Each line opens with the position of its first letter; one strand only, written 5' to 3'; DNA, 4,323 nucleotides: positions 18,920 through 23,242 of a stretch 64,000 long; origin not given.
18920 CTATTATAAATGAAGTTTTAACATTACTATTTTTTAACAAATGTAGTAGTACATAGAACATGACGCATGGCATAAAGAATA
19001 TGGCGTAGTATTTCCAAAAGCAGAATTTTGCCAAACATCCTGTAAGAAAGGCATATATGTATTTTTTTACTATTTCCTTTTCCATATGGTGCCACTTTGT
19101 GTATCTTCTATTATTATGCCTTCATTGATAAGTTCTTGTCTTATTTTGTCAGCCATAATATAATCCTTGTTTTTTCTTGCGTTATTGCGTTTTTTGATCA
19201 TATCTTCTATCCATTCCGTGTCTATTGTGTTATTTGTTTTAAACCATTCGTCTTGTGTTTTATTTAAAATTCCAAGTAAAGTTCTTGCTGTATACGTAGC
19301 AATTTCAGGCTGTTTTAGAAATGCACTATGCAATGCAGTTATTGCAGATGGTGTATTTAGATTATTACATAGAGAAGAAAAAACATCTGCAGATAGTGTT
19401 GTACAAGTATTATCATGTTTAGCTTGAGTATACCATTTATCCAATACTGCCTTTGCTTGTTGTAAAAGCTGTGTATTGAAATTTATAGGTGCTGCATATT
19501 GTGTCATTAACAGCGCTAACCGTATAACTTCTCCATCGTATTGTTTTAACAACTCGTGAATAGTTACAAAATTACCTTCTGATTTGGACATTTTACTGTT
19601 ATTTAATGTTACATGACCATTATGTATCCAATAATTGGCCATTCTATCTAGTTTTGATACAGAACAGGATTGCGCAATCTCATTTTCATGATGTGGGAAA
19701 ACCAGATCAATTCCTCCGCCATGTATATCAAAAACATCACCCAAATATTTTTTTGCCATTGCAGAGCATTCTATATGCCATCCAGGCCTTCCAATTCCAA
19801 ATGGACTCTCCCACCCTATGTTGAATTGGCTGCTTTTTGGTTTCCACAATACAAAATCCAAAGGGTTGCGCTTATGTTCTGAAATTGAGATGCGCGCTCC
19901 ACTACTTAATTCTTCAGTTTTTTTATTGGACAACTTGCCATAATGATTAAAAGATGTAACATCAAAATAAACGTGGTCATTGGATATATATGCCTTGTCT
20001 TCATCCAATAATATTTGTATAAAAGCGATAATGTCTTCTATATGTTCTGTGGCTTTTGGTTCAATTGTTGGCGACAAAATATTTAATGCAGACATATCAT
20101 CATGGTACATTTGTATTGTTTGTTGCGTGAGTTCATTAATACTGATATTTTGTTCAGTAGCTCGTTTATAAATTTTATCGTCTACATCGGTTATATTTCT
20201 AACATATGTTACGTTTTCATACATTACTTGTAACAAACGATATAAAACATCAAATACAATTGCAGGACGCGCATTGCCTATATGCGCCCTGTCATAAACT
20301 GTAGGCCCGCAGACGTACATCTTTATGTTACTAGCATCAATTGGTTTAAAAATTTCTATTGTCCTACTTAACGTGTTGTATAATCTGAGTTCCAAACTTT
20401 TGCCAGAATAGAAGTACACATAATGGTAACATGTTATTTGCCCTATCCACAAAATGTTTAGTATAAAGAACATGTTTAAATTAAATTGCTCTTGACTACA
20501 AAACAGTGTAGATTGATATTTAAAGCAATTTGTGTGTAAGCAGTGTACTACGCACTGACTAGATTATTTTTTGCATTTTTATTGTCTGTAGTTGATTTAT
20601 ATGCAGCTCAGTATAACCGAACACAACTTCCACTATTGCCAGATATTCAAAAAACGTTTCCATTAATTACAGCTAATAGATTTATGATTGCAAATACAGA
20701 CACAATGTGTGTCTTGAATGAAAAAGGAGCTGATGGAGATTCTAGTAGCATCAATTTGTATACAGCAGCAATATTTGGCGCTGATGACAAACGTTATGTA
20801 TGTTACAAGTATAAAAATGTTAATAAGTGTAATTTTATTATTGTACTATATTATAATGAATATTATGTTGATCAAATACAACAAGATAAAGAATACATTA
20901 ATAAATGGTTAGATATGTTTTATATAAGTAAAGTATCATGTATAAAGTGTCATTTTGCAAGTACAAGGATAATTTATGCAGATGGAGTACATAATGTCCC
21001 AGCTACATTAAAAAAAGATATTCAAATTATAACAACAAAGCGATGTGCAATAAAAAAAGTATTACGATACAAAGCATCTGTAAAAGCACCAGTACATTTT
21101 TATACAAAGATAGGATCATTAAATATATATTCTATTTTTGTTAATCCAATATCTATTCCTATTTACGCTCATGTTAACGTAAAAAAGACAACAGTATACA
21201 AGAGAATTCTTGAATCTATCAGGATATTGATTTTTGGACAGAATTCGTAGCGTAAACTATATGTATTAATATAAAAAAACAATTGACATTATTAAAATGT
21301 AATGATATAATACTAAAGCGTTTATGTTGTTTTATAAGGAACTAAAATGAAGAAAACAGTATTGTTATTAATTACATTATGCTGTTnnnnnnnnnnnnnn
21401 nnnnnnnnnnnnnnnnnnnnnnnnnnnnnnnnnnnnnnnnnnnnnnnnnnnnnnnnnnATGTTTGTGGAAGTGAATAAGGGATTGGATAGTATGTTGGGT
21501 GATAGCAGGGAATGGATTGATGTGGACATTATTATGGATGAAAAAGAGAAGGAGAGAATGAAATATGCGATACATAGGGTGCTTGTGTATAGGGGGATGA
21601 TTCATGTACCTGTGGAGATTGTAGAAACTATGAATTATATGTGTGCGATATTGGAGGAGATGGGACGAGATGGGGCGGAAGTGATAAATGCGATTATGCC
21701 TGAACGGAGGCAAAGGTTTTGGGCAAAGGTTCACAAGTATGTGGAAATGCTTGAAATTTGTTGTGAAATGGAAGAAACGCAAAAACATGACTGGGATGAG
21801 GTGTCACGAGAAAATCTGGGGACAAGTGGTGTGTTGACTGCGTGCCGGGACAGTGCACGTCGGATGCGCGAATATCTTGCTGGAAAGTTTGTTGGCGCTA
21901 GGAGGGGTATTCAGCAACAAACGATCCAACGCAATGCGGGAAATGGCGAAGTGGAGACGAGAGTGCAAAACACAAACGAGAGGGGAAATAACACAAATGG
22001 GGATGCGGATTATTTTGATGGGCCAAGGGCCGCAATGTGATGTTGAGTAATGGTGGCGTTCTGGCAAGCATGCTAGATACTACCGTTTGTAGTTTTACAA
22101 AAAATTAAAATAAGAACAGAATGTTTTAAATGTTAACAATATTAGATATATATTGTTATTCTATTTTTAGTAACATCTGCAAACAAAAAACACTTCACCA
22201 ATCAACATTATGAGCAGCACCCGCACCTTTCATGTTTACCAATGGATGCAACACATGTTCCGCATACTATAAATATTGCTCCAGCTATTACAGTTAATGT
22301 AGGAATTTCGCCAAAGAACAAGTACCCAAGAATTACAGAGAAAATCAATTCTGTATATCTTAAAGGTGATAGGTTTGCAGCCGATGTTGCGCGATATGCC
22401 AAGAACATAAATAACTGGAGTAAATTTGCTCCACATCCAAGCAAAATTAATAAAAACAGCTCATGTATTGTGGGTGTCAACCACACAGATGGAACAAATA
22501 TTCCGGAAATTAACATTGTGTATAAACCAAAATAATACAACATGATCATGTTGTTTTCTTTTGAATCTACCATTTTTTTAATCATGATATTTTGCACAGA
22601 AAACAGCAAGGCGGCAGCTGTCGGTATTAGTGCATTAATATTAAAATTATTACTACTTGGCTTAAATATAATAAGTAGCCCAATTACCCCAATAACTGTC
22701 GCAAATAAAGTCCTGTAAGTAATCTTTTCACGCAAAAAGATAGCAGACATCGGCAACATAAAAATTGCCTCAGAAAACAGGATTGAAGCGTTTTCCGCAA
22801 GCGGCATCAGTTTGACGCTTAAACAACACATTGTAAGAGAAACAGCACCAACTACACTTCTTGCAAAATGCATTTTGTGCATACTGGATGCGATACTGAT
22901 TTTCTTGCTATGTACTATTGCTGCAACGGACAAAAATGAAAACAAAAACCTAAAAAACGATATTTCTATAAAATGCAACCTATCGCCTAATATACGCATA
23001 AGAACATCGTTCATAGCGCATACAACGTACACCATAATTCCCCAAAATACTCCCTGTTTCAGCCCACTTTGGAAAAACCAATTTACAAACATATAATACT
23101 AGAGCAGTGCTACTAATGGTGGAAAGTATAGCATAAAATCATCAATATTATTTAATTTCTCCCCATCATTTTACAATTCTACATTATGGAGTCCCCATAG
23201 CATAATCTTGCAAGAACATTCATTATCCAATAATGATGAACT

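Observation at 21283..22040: G7 homopolymer separates signal peptide from mature domain in a gene with a perfect consensus promoter (candidate slipped-strand ON/OFF switch)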

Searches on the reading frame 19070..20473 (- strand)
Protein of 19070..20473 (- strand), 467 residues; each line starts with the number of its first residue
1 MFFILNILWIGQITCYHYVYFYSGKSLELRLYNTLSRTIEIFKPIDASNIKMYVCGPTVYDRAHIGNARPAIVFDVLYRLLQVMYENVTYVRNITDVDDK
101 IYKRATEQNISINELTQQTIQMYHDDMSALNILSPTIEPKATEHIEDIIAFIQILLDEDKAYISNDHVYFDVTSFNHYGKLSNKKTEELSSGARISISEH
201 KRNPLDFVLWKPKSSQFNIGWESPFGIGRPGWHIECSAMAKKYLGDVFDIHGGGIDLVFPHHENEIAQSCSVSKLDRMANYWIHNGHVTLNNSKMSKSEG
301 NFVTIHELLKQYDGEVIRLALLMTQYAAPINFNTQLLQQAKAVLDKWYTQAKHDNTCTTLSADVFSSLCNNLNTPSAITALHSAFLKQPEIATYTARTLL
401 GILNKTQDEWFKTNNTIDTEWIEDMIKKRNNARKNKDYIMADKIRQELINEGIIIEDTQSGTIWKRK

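Call 32: find_homologous_proteins(query=window:19070-20473:-, max_evalue=1e-60)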
Query window:19070-20473:- (467 aa): 8000 proteins with E <= 1e-60 among 8000 candidates; the best 120 are listed.
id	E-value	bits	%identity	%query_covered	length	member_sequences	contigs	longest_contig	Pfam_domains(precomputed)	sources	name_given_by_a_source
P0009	0.0e+0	1074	100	100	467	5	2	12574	PF09334.18,PF01406.26,PF01921.25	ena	-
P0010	2.5e-213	727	74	89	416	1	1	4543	PF09334.18,PF01406.26,PF01921.25,PF00133.29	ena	-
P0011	5.8e-202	690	69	94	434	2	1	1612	PF09334.18,PF01406.26,PF01921.25,PF00133.29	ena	-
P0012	1.3e-182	626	61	94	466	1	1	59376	PF09334.18,PF01406.26,PF23493.2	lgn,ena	-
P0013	1.7e-182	626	59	94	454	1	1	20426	PF09334.18,PF01406.26,PF00133.29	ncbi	-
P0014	9.2e-182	623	60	94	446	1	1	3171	PF09334.18,PF01406.26,PF23493.2,PF00133.29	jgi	jgi:cysteinyl-tRNA synthetase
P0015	6.7e-181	620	61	94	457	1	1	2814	PF09334.18,PF01406.26,PF00133.29,PF09190.18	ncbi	-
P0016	2.5e-180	619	60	94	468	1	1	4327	PF09334.18,PF01406.26,PF23493.2,PF00133.29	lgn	-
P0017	1.2e-179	616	60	94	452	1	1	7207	PF09334.18,PF01406.26,PF01921.25,PF00133.29,PF09190.18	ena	-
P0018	6.0e-179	614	60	94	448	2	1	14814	PF09334.18,PF01406.26,PF23493.2,PF00133.29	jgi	jgi:cysteinyl-tRNA synthetase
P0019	1.0e-176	607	59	94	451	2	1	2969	PF09334.18,PF01406.26,PF01921.25,PF00133.29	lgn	-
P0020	1.6e-176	606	59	94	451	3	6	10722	PF09334.18,PF01406.26,PF01921.25,PF00133.29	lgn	-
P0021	1.8e-176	606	59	94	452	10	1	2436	PF09334.18,PF01406.26,PF00133.29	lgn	-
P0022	2.7e-176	605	59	94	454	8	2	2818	PF09334.18,PF01406.26,PF01921.25,PF00133.29,PF09190.18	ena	-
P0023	1.8e-175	603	59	94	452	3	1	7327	PF09334.18,PF01406.26,PF23493.2,PF01921.25,PF00133.29,PF09190.18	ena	-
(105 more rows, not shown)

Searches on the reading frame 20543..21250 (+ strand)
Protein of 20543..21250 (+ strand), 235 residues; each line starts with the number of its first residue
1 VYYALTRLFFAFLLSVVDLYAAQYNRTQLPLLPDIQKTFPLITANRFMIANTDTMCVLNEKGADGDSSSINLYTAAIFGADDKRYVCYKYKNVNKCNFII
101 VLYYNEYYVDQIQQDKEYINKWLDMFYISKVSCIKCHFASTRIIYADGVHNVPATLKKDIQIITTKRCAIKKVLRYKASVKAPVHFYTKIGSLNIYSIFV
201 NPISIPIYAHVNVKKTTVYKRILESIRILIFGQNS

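Call 7: search_protein_families(library=pfam, proteins=[window:20543-21250:+], max_evalue=1)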
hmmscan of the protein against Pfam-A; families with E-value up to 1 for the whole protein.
window:20543-21250:+ (235 aa): 1 family
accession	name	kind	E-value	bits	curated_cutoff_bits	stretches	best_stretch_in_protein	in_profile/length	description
PF07943.18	PBP5_C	-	0.0013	19.3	21.2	1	147-214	21-90/91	Penicillin-binding protein 5, C-terminal domain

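Call 8: search_protein_families(library=ncbifam, proteins=[window:20543-21250:+], max_evalue=1)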
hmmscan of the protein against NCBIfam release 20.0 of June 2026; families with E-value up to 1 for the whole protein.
window:20543-21250:+ (235 aa): 0 families

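Call 45: find_encoding_contigs(protein=window:20543-21250:+, flank=2500, max_places=10)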
Protein window:20543-21250:+ (235 aa): 10 contigs read that carry it; 6 places shown.
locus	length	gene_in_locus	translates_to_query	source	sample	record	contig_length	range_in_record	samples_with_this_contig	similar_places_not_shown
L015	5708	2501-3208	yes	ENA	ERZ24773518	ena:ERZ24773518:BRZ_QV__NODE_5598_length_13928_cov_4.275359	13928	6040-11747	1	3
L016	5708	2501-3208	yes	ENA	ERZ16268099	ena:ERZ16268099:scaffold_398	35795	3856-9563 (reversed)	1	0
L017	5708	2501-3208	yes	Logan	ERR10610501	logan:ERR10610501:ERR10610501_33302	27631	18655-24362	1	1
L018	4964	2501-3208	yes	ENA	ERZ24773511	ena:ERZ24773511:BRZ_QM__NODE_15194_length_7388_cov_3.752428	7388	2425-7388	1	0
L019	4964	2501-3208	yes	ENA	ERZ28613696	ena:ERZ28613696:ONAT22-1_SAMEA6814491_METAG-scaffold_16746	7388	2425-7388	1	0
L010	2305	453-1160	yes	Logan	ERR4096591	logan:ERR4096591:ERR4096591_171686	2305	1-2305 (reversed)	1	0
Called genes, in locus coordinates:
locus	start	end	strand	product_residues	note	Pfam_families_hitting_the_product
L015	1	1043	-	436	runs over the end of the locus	PF20154:LNT_N, PF00795:CN_hydrolase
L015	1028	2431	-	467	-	PF01406:tRNA-synt_1e, PF01921:tRNA-synt_1f (faint), PF09334:tRNA-synt_1g (weak)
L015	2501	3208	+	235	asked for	-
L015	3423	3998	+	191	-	-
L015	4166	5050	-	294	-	PF00892:EamA, PF03151:TPT (faint), PF00892:EamA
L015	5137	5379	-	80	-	-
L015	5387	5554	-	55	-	-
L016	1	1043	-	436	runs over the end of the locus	PF20154:LNT_N, PF00795:CN_hydrolase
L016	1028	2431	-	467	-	PF01406:tRNA-synt_1e, PF01921:tRNA-synt_1f (faint), PF09334:tRNA-synt_1g (weak)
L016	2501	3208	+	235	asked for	-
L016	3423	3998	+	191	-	-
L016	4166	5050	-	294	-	PF00892:EamA, PF03151:TPT (faint), PF00892:EamA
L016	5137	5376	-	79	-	-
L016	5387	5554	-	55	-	-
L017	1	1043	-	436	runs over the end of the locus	PF20154:LNT_N, PF00795:CN_hydrolase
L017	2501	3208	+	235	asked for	-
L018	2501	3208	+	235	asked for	-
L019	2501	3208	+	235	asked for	-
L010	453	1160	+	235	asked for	-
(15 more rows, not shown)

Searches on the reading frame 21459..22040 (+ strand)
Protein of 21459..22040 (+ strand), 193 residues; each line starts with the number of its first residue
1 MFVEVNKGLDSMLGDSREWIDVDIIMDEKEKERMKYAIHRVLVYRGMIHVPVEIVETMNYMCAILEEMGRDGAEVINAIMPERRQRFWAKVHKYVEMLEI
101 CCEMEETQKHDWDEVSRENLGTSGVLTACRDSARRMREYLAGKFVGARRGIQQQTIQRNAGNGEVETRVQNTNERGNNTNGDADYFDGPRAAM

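Call 12: list_cluster_members(proteins=[P0001, window:21459-22040:+, window:24032-24676:-])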
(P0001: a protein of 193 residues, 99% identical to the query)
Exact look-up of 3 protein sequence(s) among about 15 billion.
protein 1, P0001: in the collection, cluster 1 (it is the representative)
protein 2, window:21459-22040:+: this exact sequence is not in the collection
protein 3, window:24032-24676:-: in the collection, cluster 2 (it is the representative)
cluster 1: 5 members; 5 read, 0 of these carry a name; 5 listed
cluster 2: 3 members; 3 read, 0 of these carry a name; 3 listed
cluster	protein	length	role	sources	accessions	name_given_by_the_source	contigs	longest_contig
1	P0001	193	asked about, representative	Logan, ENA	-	-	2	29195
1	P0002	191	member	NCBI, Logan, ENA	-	-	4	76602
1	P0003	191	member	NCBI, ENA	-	-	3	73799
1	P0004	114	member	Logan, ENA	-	-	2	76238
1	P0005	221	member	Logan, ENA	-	-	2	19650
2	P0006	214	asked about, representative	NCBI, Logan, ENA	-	-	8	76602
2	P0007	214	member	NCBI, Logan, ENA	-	-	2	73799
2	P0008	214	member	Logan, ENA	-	-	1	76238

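Call 15: find_encoding_contigs(protein=P0005, flank=3000, max_places=10)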
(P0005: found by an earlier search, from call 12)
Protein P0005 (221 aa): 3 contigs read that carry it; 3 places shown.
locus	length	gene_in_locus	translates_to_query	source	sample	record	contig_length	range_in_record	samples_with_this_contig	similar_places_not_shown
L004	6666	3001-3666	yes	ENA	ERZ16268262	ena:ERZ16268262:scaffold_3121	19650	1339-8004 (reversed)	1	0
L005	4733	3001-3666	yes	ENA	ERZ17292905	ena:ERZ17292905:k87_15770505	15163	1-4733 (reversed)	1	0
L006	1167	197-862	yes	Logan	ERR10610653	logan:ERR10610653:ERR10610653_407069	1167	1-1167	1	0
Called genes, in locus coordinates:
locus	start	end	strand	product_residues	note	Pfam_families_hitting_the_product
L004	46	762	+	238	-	PF20772:TACO1_YebC_N, PF01709:Transcrip_reg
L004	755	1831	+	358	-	PF03462:PCRF, PF00472:RF-1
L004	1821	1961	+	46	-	-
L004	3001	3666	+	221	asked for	-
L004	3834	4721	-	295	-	PF00892:EamA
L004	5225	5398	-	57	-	-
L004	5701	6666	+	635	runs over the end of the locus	PF07973:tRNA_SAD, PF00587:tRNA-synt_2b, PF03129:HGTP_anticodon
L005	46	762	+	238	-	PF20772:TACO1_YebC_N, PF01709:Transcrip_reg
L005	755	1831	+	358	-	PF03462:PCRF, PF00472:RF-1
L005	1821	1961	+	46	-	-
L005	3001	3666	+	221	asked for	-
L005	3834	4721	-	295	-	PF00892:EamA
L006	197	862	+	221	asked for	-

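Call 16: find_encoding_contigs(protein=P0002, flank=3000, max_places=10)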
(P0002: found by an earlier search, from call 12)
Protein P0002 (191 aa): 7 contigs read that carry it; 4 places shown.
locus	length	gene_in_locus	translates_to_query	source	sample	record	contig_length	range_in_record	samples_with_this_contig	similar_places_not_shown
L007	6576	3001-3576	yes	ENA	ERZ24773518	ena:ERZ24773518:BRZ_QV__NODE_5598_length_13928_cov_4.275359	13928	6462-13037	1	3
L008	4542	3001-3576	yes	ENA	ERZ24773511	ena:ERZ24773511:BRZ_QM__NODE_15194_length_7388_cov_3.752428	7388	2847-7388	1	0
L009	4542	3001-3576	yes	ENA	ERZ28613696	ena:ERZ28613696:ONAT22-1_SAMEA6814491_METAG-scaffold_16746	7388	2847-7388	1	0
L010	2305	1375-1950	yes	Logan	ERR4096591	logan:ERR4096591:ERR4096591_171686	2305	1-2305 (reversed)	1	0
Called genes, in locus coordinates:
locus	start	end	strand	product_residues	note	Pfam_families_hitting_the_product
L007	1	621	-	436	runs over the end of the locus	PF20154:LNT_N, PF00795:CN_hydrolase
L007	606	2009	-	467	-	PF01406:tRNA-synt_1e, PF01921:tRNA-synt_1f (faint), PF09334:tRNA-synt_1g (weak)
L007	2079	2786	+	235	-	-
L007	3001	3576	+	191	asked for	-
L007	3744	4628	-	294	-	PF00892:EamA, PF03151:TPT (faint), PF00892:EamA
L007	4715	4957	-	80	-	-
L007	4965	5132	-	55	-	-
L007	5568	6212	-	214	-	-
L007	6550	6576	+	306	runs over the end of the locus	?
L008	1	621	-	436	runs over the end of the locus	PF20154:LNT_N, PF00795:CN_hydrolase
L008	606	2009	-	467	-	PF01406:tRNA-synt_1e, PF01921:tRNA-synt_1f (faint), PF09334:tRNA-synt_1g (weak)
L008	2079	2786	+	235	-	-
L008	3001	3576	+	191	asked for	-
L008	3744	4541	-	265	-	?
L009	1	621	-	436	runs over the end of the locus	PF20154:LNT_N, PF00795:CN_hydrolase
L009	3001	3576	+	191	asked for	-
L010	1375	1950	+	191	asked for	-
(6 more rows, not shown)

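Call 17: find_encoding_contigs(protein=P0003, flank=3000, max_places=10)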
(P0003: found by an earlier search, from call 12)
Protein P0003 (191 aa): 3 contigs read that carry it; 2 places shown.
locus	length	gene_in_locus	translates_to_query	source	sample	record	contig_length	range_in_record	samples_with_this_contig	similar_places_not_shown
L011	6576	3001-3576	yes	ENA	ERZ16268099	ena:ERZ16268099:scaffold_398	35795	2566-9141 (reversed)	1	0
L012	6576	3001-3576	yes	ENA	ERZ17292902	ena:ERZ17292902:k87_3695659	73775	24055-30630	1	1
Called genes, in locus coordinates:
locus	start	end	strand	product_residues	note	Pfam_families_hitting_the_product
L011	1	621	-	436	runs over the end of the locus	PF20154:LNT_N, PF00795:CN_hydrolase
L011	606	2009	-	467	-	PF01406:tRNA-synt_1e, PF01921:tRNA-synt_1f (faint), PF09334:tRNA-synt_1g (weak)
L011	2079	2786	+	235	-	-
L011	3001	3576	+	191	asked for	-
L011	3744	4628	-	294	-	PF00892:EamA, PF03151:TPT (faint), PF00892:EamA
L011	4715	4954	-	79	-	-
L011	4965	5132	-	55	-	-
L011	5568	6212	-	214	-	-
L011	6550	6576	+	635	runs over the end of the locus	PF07973:tRNA_SAD, PF00587:tRNA-synt_2b, PF03129:HGTP_anticodon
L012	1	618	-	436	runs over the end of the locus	PF20154:LNT_N, PF00795:CN_hydrolase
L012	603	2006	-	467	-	PF01406:tRNA-synt_1e, PF01921:tRNA-synt_1f (faint), PF09334:tRNA-synt_1g (weak)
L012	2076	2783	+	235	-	-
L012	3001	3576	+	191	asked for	-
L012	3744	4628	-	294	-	PF00892:EamA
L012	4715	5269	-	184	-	-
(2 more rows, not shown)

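Call 18: find_encoding_contigs(protein=P0004, flank=3000, max_places=10)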
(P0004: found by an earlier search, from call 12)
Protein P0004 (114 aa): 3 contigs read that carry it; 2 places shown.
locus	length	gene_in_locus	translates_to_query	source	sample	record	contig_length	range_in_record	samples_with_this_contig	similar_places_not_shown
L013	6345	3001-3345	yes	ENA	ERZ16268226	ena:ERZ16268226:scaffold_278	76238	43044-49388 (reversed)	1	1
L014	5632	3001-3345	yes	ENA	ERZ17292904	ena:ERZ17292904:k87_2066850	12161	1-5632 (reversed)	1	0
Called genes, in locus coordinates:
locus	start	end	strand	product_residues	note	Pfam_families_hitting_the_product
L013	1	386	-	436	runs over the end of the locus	PF20154:LNT_N, PF00795:CN_hydrolase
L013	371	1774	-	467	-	PF01406:tRNA-synt_1e, PF01921:tRNA-synt_1f (faint), PF09334:tRNA-synt_1g (weak)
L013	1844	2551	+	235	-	-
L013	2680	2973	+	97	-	-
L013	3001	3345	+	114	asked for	-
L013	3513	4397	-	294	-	PF00892:EamA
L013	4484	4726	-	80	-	-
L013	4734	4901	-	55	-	-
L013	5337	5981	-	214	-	-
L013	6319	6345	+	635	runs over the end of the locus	PF07973:tRNA_SAD, PF00587:tRNA-synt_2b, PF03129:HGTP_anticodon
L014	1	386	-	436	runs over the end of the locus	PF20154:LNT_N, PF00795:CN_hydrolase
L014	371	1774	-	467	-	PF01406:tRNA-synt_1e, PF01921:tRNA-synt_1f (faint), PF09334:tRNA-synt_1g (weak)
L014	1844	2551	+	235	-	-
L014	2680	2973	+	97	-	-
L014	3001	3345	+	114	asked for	-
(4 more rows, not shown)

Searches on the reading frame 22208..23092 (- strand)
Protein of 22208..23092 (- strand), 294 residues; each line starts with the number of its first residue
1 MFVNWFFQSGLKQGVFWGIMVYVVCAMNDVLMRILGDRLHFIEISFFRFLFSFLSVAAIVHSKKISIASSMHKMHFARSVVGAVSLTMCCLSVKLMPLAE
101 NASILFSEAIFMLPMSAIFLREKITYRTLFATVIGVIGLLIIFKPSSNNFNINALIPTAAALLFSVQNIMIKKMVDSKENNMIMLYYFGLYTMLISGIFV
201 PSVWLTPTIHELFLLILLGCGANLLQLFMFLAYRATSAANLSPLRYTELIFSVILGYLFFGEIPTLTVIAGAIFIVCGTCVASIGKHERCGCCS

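Call 7: search_protein_families(library=pfam, proteins=[window:22208-23092:-], max_evalue=1)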
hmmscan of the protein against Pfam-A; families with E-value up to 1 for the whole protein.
window:22208-23092:- (294 aa): 3 families
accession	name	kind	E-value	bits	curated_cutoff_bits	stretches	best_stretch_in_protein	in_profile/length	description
PF00892.27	EamA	-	2.1e-23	83.5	28.2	2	14-143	3-134/135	EamA-like transporter family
PF03151.22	TPT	-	1.8e-05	24.8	30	2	53-206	48-199/291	Triose-phosphate Transporter family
PF17367.7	NiFe_hyd_3_EhaA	-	0.73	10.5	25.5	1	74-141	16-85/97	NiFe-hydrogenase-type-3 Eha complex subunit A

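Call 8: search_protein_families(library=ncbifam, proteins=[window:22208-23092:-], max_evalue=1)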
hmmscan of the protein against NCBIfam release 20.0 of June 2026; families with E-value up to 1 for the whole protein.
window:22208-23092:- (294 aa): 2 families
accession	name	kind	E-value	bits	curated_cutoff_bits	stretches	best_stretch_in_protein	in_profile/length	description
TIGR00950.1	2A78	equivalog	1.6e-10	40.8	230.2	1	38-278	15-262/264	carboxylate/amino acid/amine transporter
TIGR03340.1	phn_DUF6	hypoth_equivalog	7.5e-05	22.5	288.15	2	230-281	229-280/281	phosphonate utilization associated putative membrane protein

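Call 24: find_related_loci(query=window:22208-23092:-, collection=genome_contigs, flank=10000)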
Query window:22208-23092:- (294 aa) in genome_contigs; peptide patterns used: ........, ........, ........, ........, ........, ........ (x = any residue, [..] = any of these).
31 stretches matched a pattern, but none encodes a relative of the query by tblastn (E <= 1e-3).

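Call 46: find_encoding_contigs(protein=window:22208-23092:-, flank=2500, max_places=10)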
Protein window:22208-23092:- (294 aa): 7 contigs read that carry it; 4 places shown.
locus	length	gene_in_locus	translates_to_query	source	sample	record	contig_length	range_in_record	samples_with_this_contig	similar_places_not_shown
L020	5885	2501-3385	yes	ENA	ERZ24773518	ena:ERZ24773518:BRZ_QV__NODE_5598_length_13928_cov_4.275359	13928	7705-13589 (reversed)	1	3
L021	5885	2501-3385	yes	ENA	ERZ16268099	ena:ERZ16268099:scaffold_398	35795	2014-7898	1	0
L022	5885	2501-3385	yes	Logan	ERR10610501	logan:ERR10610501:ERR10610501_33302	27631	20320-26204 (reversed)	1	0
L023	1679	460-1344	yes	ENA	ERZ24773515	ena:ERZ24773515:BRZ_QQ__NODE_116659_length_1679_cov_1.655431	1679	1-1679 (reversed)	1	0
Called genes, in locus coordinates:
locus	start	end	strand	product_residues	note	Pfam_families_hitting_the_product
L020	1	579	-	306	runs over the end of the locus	?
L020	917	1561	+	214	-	-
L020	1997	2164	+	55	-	-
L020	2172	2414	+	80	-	-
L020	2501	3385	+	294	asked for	PF00892:EamA, PF03151:TPT (faint), PF00892:EamA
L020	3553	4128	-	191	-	-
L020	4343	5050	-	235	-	-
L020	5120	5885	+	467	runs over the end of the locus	PF01406:tRNA-synt_1e, PF01921:tRNA-synt_1f (faint), PF09334:tRNA-synt_1g (weak)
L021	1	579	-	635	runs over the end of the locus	PF07973:tRNA_SAD, PF00587:tRNA-synt_2b, PF03129:HGTP_anticodon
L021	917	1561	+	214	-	-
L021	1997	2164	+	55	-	-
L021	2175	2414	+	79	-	-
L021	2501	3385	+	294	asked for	PF00892:EamA, PF03151:TPT (faint), PF00892:EamA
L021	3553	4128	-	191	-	-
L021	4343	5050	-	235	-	-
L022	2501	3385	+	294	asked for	PF00892:EamA, PF03151:TPT (faint), PF00892:EamA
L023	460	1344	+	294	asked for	PF00892:EamA, PF03151:TPT (faint), PF00892:EamA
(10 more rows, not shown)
